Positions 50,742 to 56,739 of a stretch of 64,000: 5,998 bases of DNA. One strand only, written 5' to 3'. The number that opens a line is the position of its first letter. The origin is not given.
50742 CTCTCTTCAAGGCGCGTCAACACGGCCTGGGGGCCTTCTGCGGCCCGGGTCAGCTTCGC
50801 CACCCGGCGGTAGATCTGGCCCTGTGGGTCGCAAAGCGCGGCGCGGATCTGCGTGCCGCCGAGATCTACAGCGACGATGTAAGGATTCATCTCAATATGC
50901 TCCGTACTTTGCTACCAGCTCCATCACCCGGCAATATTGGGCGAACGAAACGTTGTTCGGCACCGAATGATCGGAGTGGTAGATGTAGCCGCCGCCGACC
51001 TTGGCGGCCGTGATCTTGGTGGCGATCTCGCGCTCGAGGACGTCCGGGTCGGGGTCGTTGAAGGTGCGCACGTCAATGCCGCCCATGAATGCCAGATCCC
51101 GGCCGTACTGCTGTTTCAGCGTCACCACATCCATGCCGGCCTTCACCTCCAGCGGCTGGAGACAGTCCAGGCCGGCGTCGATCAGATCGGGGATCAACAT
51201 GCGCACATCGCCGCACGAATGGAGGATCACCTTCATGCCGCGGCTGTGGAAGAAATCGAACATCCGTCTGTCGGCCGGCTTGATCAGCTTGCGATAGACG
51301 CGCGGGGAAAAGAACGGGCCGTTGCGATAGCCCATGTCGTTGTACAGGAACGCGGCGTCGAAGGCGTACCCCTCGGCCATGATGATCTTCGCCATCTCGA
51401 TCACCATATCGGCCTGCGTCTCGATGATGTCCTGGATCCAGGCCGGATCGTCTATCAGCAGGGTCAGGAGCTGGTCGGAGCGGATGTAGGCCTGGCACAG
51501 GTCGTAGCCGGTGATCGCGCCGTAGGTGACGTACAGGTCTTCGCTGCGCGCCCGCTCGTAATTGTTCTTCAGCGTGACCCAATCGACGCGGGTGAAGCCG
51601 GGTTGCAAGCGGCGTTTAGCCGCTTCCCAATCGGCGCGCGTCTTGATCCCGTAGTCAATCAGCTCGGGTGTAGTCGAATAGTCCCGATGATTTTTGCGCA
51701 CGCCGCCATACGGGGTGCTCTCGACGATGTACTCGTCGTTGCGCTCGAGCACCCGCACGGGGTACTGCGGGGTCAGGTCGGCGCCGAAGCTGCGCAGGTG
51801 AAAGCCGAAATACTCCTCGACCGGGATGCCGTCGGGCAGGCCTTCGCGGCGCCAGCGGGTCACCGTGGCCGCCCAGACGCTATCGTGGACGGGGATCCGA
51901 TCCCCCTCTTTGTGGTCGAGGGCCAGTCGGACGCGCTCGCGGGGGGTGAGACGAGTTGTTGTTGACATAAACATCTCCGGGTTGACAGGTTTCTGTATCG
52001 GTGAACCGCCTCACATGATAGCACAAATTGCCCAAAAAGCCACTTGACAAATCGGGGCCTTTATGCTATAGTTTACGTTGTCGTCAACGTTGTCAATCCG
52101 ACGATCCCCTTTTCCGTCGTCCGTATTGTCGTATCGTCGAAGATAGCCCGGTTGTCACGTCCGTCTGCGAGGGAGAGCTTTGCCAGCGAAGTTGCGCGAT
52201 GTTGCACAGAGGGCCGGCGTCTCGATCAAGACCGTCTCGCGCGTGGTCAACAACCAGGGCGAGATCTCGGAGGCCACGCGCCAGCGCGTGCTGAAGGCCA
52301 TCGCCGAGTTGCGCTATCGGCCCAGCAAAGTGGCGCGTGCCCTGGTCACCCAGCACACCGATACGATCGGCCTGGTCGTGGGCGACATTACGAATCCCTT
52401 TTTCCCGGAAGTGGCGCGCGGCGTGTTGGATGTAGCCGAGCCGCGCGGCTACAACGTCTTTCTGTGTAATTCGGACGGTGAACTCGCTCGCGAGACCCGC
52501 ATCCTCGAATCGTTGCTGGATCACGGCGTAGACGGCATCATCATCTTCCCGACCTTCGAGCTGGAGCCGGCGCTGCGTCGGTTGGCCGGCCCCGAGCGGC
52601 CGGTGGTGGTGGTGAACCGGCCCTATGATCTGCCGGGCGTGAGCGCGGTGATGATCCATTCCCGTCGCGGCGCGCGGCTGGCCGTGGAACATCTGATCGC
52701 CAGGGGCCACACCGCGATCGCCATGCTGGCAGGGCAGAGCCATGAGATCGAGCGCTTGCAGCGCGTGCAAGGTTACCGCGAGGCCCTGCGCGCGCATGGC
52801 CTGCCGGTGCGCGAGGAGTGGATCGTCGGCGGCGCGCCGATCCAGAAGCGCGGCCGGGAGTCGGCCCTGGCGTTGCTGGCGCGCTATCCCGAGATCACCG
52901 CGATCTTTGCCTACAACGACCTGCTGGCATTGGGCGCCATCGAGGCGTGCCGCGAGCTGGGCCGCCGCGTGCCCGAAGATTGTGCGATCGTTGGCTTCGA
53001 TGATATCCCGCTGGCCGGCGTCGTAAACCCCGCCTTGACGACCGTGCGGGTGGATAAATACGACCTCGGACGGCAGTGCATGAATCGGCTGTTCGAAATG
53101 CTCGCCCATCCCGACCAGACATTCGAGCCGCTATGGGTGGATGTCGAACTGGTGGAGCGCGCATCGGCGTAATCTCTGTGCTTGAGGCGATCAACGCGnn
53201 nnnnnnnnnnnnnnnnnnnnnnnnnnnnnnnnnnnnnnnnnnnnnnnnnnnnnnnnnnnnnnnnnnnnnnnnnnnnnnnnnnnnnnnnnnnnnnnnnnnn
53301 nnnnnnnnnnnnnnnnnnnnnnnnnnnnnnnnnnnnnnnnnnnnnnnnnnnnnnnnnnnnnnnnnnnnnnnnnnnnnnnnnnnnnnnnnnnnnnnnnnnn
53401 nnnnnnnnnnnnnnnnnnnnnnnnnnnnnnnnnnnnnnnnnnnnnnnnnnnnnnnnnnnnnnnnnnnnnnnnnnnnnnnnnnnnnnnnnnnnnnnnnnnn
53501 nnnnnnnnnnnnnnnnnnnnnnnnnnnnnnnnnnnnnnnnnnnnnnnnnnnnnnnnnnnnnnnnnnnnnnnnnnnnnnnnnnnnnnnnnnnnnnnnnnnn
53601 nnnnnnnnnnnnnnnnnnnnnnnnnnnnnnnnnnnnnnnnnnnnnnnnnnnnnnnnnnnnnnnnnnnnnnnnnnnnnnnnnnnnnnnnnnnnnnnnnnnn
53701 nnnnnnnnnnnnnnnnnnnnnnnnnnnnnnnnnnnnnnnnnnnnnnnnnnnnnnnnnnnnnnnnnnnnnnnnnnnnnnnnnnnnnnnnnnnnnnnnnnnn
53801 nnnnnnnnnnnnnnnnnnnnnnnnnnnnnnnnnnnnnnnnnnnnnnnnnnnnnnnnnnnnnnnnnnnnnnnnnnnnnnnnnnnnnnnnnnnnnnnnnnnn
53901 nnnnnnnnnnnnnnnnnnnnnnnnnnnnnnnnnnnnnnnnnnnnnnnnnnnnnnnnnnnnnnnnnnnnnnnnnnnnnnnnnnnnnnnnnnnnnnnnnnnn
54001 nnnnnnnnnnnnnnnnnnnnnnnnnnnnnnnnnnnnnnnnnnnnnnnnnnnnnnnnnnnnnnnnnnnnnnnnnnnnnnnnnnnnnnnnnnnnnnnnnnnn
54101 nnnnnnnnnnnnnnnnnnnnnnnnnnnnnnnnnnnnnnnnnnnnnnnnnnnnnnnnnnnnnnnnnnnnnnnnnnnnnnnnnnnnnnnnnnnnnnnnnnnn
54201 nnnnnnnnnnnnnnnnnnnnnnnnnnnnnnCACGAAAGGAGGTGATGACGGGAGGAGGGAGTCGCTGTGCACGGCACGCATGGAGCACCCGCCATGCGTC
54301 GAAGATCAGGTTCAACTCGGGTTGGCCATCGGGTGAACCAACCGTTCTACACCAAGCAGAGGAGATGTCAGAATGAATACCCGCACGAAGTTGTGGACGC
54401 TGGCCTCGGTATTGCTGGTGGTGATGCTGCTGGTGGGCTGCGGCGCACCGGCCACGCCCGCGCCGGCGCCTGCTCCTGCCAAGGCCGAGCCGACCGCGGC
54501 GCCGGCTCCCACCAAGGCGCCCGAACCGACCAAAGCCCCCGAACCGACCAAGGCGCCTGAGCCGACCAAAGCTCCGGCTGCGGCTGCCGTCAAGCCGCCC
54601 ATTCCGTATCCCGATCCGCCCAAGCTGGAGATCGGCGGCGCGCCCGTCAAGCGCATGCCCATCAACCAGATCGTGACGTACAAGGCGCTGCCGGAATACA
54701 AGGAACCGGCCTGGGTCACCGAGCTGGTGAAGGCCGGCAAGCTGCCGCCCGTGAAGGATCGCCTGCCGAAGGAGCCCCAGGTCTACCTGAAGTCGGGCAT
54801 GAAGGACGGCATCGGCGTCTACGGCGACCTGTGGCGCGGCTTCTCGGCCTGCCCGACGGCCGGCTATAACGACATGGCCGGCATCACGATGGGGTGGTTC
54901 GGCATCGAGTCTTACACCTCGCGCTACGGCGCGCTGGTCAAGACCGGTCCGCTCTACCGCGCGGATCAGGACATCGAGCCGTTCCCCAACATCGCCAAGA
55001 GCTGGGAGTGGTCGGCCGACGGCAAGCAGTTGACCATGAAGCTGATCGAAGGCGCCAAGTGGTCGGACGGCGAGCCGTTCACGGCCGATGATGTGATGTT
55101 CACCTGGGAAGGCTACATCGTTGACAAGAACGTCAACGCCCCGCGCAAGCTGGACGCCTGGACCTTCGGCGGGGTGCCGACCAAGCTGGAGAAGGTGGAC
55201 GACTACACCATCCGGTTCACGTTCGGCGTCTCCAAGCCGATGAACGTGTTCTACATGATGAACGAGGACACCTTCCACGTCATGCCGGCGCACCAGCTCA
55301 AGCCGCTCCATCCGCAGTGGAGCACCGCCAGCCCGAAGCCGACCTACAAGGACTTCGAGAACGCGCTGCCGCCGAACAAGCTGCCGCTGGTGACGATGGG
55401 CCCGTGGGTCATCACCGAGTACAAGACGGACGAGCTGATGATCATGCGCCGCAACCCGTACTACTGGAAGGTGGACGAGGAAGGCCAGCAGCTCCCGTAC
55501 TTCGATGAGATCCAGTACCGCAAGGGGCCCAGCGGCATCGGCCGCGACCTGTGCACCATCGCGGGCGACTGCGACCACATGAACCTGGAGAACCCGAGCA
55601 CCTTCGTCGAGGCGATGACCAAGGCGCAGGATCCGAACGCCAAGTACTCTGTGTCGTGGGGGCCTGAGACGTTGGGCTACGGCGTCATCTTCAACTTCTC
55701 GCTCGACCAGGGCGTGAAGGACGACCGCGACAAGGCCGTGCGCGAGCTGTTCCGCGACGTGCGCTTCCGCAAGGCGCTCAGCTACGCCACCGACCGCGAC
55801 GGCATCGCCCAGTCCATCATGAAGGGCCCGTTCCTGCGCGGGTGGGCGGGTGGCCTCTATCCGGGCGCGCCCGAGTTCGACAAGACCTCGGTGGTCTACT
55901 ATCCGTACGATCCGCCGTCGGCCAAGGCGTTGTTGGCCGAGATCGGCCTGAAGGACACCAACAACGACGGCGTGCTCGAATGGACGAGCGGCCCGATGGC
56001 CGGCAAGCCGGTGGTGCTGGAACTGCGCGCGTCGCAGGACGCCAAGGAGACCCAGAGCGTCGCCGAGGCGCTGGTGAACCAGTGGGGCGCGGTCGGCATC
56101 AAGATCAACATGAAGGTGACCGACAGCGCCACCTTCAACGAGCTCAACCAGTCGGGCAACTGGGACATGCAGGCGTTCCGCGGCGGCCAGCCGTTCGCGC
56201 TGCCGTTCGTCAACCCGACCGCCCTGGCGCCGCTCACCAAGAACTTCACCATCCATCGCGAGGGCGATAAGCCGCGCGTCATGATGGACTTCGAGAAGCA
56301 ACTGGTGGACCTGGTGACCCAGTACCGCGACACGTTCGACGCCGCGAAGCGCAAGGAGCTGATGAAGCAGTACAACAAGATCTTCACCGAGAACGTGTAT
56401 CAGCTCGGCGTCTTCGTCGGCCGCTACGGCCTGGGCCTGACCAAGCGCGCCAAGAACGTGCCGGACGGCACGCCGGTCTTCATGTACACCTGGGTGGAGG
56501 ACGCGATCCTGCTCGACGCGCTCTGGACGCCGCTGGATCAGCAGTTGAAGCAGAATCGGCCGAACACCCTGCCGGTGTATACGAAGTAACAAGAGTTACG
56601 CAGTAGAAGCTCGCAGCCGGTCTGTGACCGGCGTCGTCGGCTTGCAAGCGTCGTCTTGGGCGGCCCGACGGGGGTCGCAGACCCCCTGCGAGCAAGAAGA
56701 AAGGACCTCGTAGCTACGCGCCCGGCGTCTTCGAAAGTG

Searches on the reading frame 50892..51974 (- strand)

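Call 3: search_protein_families(library=pfam, proteins=[window:50892-51974:-], max_evalue=0.01)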
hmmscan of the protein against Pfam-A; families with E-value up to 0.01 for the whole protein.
window:50892-51974:- (360 aa): 1 family
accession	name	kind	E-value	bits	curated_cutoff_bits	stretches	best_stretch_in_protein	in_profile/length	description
PF01208.23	URO-D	-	1.6e-15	57.4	23.9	1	167-357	163-346/346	Uroporphyrinogen decarboxylase (URO-D)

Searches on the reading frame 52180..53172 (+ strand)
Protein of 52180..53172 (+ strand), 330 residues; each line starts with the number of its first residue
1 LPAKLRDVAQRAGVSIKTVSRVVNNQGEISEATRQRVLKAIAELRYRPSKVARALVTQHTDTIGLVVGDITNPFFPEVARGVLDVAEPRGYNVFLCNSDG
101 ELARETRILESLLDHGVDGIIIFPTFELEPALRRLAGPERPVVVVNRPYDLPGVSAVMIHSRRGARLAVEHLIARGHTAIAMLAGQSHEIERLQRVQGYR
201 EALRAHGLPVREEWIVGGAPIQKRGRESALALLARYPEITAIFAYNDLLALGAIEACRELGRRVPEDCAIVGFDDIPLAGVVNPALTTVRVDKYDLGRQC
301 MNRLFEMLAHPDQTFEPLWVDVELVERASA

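Call 3: search_protein_families(library=pfam, proteins=[window:52180-53172:+], max_evalue=0.01)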
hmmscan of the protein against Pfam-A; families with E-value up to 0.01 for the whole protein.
window:52180-53172:+ (330 aa): 4 families
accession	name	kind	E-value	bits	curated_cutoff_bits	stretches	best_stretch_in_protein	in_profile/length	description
PF00532.27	Peripla_BP_1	-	3.3e-38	132.2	22.2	1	60-310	1-263/281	Periplasmic binding proteins and sugar binding domain of LacI family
PF13377.12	Peripla_BP_3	-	6.7e-37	127.6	26.5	1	169-329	1-166/167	Periplasmic binding protein-like domain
PF13407.12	Peripla_BP_4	-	3.8e-20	73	35.1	1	63-300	1-246/258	Periplasmic binding protein domain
PF00356.27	LacI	-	7.4e-20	70.9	27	1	5-49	2-46/46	Bacterial regulatory proteins, lacI family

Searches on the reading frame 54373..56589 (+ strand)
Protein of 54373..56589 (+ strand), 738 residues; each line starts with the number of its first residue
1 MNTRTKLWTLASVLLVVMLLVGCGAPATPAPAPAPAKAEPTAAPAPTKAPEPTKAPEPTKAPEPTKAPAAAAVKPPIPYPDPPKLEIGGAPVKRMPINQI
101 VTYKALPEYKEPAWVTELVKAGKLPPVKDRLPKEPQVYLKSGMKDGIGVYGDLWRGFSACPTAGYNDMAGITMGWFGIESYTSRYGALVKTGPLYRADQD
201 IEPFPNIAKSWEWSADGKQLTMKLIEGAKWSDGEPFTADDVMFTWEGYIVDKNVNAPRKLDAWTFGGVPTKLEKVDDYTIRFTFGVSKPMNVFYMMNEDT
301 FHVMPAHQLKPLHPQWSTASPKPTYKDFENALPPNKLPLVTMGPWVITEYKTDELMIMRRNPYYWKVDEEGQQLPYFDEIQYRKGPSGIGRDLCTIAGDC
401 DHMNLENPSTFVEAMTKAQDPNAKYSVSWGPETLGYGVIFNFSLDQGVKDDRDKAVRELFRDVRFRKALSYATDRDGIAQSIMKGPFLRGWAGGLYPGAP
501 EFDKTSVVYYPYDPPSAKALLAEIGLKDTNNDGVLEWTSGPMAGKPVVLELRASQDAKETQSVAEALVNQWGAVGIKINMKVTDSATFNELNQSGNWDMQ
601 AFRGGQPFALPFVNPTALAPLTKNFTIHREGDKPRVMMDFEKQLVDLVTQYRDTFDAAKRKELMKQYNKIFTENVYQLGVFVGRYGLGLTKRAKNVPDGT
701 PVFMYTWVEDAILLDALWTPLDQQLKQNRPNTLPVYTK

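Call 3: search_protein_families(library=pfam, proteins=[window:54373-56589:+], max_evalue=0.01)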
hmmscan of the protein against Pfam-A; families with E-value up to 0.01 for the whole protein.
window:54373-56589:+ (738 aa): 1 family
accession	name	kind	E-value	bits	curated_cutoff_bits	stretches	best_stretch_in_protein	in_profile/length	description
PF00496.27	SBP_bac_5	-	1.8e-73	248.3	32.4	1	203-607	2-349/368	Bacterial extracellular solute-binding proteins, family 5 Middle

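Call 4: search_protein_families(library=ncbifam, proteins=[window:54373-56589:+], max_evalue=0.01)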
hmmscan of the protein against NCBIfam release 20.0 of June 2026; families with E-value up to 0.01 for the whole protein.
window:54373-56589:+ (738 aa): 11 families
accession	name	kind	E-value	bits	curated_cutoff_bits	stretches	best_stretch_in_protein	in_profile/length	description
NF045467.1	Opp4A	equivalog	7.5e-38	130.1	650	1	192-696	68-541/556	oligopeptide ABC transporter substrate-binding protein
TIGR02294.1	nickel_nikA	equivalog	1.7e-26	92.9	393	1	193-672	38-459/501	nickel ABC transporter substrate-binding protein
TIGR04028.1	SBP_KPN_01854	hypoth_equivalog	4.1e-21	75.1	468.5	1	198-694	39-491/509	TIGR04028 family ABC transporter substrate-binding protein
NF047575.1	opine_bind_CntA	exception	5.3e-15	54.9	800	2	342-599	193-428/535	staphylopine-dependent metal ABC transporter substrate-binding lipoprotein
NF045468.1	Opp5A_nikA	equivalog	1.1e-13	50.5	600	1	457-679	252-455/488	nickel ABC transporter substrate-binding protein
NF043070.1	DppA_dipep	equivalog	1.7e-11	43.4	1005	1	204-673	75-496/535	dipeptide ABC transporter periplasmic-binding protein DppA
NF011684.0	PRK15104.1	equivalog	2.1e-09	36.7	947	1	196-367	75-239/543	oligopeptide ABC transporter substrate-binding protein OppA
NF007287.0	PRK09755.1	equivalog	1.2e-07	31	1098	1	204-253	77-125/535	ABC transporter substrate-binding protein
NF011942.0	PRK15413.1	equivalog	5.9e-07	28.5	594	0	194-293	62-154/512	glutathione ABC transporter substrate-binding protein GsiB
NF011689.0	PRK15109.1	equivalog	1.3e-05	24.1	560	1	204-529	80-376/547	ABC transporter substrate-binding protein SapA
NF041057.1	Rcas_1661_fam_Se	equivalog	0.0029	17.2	190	1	13-81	2-68/247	Rcas_1661 family thioredoxin-like (seleno)lipoprotein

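Call 29: search_solved_structures(query=window:54373-56589:+, max_evalue=1e-10)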
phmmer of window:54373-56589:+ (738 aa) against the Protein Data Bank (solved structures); distinct sequences matched with E-value up to 1e-10: 24.
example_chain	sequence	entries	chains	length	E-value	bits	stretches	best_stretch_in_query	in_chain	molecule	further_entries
6epy_A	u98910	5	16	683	3.6e-164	551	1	79-728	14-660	Periplasmic alpha-galactoside-binding protein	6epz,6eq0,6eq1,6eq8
5ipw_A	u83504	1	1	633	2.1e-48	168.2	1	102-622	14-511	Oligopeptide ABC transporter, periplasmic oligopeptide-binding protein, putative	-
7ver_A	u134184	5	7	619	2.9e-33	118.2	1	124-611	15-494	SPH1118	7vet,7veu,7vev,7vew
7veq_A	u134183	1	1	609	3.1e-33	118.1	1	124-611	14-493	SPH1118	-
7ebm_A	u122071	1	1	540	7.4e-22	80.5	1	203-685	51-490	Peptide ABC transporter, periplasmic peptide-binding protein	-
1zty_A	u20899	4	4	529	3.9e-21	78.1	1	203-684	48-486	Chitin Oligosaccharide Binding Protein | Peptide ABC transporter, periplasmic peptide-binding protein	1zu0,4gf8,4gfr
8i5j_A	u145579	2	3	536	4.1e-21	78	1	203-684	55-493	ABC transporter substrate-binding protein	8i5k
6lzv_A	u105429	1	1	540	6.2e-21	77.4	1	203-685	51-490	Peptide ABC transporter, periplasmic peptide-binding protein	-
6lzt_A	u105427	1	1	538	7.6e-21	77.1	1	203-685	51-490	Peptide ABC transporter, periplasmic peptide-binding protein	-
6lzw_A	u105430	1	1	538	7.9e-21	77.1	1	203-685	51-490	Peptide ABC transporter, periplasmic peptide-binding protein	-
5yqw_A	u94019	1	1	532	8.4e-21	77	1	203-685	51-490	Peptide ABC transporter, periplasmic peptide-binding protein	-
6lzq_A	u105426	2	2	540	9e-21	76.9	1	203-685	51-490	Peptide ABC transporter, periplasmic peptide-binding protein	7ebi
6lzu_A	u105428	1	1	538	1.2e-20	76.5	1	203-685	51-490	Peptide ABC transporter, periplasmic peptide-binding protein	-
1xoc_A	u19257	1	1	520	7.6e-17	63.9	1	197-605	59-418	Oligopeptide-binding protein appA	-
5isu_A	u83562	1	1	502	6.4e-15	57.5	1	200-530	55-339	Lmo0135 protein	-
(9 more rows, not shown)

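Call 35: search_dna_similar(query=window:54373-56589:+, collection=plasmids, mode=protein, max_rows=12)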
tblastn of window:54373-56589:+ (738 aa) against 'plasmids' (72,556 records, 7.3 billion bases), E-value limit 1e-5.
Records with a match: 1461; places in all: 2759; records where one place covers at least 80% of the query: 357.
Best place of each record, by identity: <60% 1461.
By first word of the organism name: Rhizobium 447; Sinorhizobium 157; Agrobacterium 116; Phaeobacter 58; Pseudosulfitobacter 46; Azospirillum 36; Paracoccus 33; Deinococcus 30; Shinella 29; Pantoea 25; and 135 more.
By predicted mobility (MOB-suite, as given by PLSDB): non-mobilizable 960; conjugative 348; mobilizable 153.
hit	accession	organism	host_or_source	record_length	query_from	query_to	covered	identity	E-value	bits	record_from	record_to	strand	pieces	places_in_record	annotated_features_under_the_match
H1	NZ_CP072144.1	Rhizobium sp. L51/94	Blueberry,cell culture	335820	92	734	87%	44.1%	9e-155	505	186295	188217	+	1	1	ABC transporter substrate-binding protein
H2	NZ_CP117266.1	Rhizobium tumorigenes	Rubus sp.,pure bacterial culture,Aerial ...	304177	92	734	87%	43.9%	1e-154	504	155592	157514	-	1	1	ABC transporter substrate-binding protein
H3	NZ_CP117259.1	Rhizobium tumorigenes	Rubus sp.,pure bacterial culture,Aerial ...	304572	92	734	87%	43.9%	1e-154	504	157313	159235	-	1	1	ABC transporter substrate-binding protein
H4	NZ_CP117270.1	Rhizobium rhododendri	Rhododendron sp.,pure bacterial ...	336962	92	734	87%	43.9%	3e-154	503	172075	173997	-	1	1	ABC transporter substrate-binding protein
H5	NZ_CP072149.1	Rhizobium sp. K1/93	Himalayan blackberry,cell culture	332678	92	734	87%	43.9%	6e-154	503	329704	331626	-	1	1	ABC transporter substrate-binding protein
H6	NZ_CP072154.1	Rhizobium sp. K15/93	Himalayan blackberry,cell culture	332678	92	734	87%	43.9%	6e-154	503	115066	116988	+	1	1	ABC transporter substrate-binding protein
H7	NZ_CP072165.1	Rhizobium sp. B21/90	Himalayan blackberry,cell culture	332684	92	734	87%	43.9%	6e-154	503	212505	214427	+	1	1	ABC transporter substrate-binding protein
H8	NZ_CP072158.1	Rhizobium sp. B230/85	Himalayan blackberry,cell culture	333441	92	734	87%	43.9%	6e-154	503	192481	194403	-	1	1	ABC transporter substrate-binding protein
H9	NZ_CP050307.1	Rhizobium lusitanum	Oxytropis pumilio,cell culture,root ...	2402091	92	734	87%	43.6%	2e-156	510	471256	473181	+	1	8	none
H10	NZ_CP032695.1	Rhizobium jaguaris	Calliandra grandiflora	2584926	92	734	87%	43.6%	2e-154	504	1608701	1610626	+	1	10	none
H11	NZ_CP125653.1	Rhizobium sp. BT04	Phaseolus vulgaris,Pure culture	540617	92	734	87%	43.5%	7e-155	505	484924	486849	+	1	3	ABC transporter substrate-binding protein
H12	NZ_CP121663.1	Rhizobium sp. CB3090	Gliricidia sp.,cell culture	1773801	92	734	87%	43.3%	1e-155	508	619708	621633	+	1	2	record has no annotation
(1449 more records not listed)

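Call 36: get_annotated_region(hit=H1, flank=8000)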
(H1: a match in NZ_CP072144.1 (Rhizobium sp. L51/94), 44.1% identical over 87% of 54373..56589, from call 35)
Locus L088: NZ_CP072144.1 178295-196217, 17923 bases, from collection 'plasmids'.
description: Rhizobium sp. L51/94 plasmid unnamed2, complete sequence
organism: Rhizobium sp. L51/94 (NCBI taxid 2819999)
taxonomy: Bacteria; Pseudomonadota; Alphaproteobacteria; Hyphomicrobiales; Rhizobiaceae; Rhizobium; Rhizobium sp. L51/94
host: -; source: Blueberry,cell culture; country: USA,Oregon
typing (MOB-suite, as given by PLSDB): non-mobilizable
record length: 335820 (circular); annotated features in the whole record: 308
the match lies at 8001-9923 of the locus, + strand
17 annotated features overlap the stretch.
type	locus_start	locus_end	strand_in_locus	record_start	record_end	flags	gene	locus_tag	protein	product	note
CDS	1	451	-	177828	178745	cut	-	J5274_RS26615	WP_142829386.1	ribokinase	-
CDS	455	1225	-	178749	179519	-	-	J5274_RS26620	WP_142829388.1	glutamine amidotransferase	-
CDS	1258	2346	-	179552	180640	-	-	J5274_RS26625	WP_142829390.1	phosphotriesterase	-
CDS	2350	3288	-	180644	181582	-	-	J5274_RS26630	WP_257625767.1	ABC transporter permease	GO:0008643 - carbohydrate transport [Evidence IEA]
CDS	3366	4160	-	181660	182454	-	-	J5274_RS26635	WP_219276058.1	ATP-binding cassette domain-containing protein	-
CDS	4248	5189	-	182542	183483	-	-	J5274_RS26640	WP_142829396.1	substrate-binding domain-containing protein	-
CDS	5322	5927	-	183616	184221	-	-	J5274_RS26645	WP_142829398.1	cupin domain-containing protein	-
CDS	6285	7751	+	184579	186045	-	-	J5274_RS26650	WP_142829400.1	alpha-glucosidase/alpha-galactosidase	-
CDS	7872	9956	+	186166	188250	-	-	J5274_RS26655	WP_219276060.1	ABC transporter substrate-binding protein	-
CDS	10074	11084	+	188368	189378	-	-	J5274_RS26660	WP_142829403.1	ABC transporter permease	GO:0055085 - transmembrane transport [Evidence IEA]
CDS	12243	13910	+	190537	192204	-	-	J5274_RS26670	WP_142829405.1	ABC transporter ATP-binding protein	-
CDS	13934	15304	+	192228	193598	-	-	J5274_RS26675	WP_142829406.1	alpha-glucosidase/alpha-galactosidase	-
CDS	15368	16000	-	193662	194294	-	-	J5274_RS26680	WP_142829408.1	DUF1109 domain-containing protein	-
CDS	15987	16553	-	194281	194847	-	-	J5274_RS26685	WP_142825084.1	sigma-70 family RNA polymerase sigma factor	GO:0006352 - DNA-templated transcription initiation [Evidence IEA]; GO:0006355 - regulation of DNA-templated ...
CDS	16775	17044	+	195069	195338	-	-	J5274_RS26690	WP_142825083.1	DUF2282 domain-containing protein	-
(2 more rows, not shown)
